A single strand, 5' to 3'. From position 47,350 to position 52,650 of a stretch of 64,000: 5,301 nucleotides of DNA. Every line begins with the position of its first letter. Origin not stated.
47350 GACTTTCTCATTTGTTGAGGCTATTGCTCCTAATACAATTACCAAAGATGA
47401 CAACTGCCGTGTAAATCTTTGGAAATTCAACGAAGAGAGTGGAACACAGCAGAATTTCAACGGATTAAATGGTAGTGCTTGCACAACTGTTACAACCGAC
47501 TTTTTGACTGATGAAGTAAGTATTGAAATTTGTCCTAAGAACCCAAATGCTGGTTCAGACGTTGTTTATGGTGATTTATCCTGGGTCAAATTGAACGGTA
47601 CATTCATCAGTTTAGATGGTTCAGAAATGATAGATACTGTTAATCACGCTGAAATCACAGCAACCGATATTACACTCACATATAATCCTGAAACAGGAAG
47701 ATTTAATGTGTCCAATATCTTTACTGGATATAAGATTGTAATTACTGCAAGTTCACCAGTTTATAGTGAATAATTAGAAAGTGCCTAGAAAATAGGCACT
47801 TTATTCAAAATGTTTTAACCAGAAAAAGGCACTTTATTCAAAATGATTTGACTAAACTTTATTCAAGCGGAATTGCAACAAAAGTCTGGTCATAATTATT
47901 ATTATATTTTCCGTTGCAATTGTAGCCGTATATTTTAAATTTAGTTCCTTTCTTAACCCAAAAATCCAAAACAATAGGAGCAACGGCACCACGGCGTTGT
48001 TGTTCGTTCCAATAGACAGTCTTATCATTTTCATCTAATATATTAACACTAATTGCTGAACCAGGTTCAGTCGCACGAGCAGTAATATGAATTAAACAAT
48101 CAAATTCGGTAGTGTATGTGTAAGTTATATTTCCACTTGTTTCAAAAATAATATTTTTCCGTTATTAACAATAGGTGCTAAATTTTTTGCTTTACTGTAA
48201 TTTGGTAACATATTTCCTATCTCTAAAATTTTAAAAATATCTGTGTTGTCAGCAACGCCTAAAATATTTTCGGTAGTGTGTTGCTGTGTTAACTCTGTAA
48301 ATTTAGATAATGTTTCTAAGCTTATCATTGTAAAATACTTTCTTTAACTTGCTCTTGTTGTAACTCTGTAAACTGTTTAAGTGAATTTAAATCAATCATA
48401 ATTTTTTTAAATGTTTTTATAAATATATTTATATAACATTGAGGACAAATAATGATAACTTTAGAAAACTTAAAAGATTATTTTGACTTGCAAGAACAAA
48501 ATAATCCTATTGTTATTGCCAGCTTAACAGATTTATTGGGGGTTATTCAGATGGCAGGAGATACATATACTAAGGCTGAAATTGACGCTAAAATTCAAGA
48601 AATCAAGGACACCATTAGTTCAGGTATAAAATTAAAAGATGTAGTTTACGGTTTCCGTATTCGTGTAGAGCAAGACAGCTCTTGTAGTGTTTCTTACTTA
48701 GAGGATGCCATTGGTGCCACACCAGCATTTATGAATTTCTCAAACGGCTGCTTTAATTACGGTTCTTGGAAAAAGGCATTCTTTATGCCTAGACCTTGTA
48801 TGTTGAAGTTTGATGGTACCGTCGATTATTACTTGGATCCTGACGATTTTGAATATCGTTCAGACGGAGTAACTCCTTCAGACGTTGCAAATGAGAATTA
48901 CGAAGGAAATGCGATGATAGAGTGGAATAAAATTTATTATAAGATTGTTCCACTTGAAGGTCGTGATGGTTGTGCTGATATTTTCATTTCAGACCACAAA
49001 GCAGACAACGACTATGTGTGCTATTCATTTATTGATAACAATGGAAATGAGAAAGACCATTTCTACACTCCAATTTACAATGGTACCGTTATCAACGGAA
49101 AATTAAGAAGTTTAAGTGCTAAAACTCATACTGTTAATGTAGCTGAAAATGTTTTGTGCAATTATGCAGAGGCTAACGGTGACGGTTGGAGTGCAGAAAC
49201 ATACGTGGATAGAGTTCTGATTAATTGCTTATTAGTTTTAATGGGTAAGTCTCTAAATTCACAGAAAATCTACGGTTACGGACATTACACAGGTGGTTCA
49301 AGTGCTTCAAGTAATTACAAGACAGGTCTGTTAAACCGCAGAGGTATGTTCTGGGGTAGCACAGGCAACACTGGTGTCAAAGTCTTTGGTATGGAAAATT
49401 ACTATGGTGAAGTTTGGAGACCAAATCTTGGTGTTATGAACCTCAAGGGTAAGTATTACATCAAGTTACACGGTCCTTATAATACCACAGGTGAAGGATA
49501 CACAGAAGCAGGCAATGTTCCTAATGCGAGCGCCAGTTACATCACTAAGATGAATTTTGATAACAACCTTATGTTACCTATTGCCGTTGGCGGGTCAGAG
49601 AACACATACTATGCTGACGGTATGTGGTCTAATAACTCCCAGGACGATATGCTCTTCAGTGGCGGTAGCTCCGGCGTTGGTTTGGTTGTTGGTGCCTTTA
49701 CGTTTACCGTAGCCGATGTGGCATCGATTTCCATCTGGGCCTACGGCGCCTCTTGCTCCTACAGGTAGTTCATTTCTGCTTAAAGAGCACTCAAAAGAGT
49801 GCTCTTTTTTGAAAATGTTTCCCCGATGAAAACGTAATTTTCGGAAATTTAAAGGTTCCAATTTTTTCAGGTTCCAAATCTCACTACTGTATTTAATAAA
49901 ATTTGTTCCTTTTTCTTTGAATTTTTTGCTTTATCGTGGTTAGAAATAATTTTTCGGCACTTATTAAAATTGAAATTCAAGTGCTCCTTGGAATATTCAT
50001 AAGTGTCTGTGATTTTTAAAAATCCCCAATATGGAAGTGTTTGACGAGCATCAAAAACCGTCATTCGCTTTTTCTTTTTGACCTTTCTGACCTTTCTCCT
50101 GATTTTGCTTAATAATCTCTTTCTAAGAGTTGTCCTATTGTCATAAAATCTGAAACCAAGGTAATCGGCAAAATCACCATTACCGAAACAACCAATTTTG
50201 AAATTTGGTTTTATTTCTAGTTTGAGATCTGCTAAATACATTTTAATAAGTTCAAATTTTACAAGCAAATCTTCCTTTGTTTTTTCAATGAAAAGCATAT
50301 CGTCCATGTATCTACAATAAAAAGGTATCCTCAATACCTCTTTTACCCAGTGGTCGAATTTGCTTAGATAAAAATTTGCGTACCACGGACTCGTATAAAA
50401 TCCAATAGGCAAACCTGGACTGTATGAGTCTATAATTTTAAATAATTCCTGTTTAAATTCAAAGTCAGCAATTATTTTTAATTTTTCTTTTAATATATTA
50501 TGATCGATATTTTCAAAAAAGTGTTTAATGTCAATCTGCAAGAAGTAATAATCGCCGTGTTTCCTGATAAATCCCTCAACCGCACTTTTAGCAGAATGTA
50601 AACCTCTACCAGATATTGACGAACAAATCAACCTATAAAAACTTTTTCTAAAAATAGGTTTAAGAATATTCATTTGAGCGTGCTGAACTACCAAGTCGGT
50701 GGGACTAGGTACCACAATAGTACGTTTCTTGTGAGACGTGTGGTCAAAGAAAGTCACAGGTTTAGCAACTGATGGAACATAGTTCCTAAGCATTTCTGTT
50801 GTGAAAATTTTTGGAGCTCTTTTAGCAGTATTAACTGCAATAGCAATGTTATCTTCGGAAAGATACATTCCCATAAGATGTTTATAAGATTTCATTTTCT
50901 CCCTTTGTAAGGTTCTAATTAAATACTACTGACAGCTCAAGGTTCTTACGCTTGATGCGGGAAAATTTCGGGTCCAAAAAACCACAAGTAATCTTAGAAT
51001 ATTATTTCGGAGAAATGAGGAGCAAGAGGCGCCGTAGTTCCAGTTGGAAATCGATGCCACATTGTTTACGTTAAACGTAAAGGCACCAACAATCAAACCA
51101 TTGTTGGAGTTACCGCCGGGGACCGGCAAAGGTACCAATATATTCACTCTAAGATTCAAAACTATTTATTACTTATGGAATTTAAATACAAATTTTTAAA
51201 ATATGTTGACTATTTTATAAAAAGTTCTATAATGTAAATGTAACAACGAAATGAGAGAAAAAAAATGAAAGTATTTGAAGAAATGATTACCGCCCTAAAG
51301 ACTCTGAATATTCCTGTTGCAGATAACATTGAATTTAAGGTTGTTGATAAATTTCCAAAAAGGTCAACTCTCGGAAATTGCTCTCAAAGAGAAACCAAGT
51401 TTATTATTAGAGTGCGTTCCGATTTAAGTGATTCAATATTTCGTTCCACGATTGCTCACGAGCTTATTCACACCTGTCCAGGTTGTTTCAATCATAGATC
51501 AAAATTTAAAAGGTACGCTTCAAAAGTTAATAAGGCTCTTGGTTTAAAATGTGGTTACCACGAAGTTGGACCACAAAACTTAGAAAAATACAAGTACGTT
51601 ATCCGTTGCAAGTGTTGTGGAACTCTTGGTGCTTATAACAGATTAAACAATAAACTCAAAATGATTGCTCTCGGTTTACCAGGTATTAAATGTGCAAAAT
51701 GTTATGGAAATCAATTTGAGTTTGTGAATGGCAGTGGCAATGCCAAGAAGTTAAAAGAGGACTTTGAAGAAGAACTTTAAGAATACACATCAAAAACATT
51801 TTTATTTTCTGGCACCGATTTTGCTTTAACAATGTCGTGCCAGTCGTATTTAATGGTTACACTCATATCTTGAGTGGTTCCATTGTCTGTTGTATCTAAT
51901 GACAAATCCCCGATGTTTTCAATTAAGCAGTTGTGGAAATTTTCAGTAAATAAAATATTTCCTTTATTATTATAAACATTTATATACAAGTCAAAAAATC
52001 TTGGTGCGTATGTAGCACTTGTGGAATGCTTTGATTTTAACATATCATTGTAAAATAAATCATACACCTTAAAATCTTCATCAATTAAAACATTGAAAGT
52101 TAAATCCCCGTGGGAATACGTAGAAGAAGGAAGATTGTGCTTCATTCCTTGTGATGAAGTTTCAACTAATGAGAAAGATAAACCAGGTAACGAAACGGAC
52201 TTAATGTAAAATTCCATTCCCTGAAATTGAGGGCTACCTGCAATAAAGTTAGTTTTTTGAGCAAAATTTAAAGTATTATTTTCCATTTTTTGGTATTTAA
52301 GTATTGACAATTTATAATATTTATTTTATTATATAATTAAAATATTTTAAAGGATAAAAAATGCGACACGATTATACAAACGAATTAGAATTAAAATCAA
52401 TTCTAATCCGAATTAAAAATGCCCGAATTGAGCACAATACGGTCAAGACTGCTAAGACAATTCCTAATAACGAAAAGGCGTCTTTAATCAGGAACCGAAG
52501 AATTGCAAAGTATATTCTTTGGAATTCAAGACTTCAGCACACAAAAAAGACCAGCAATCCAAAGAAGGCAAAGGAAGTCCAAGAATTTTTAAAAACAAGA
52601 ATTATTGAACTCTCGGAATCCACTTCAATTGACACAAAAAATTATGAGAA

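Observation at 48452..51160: Diversity-generating retroelement diversifying the C-terminus of a late structural gene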

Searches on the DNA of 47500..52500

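Call 64: search_rna_families(source=window, start=47500, end=52500, threshold=evalue, max_evalue=1)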
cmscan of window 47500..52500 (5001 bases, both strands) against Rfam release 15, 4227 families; matches with E-value up to 1: 0.
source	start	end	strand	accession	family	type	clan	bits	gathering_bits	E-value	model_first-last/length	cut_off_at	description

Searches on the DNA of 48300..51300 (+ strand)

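Call 7: search_dna_similar(query=window:48300-51300:+, collection=phages, mode=distant, max_rows=20)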
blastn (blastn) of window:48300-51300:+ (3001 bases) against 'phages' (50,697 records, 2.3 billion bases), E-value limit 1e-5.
No match.
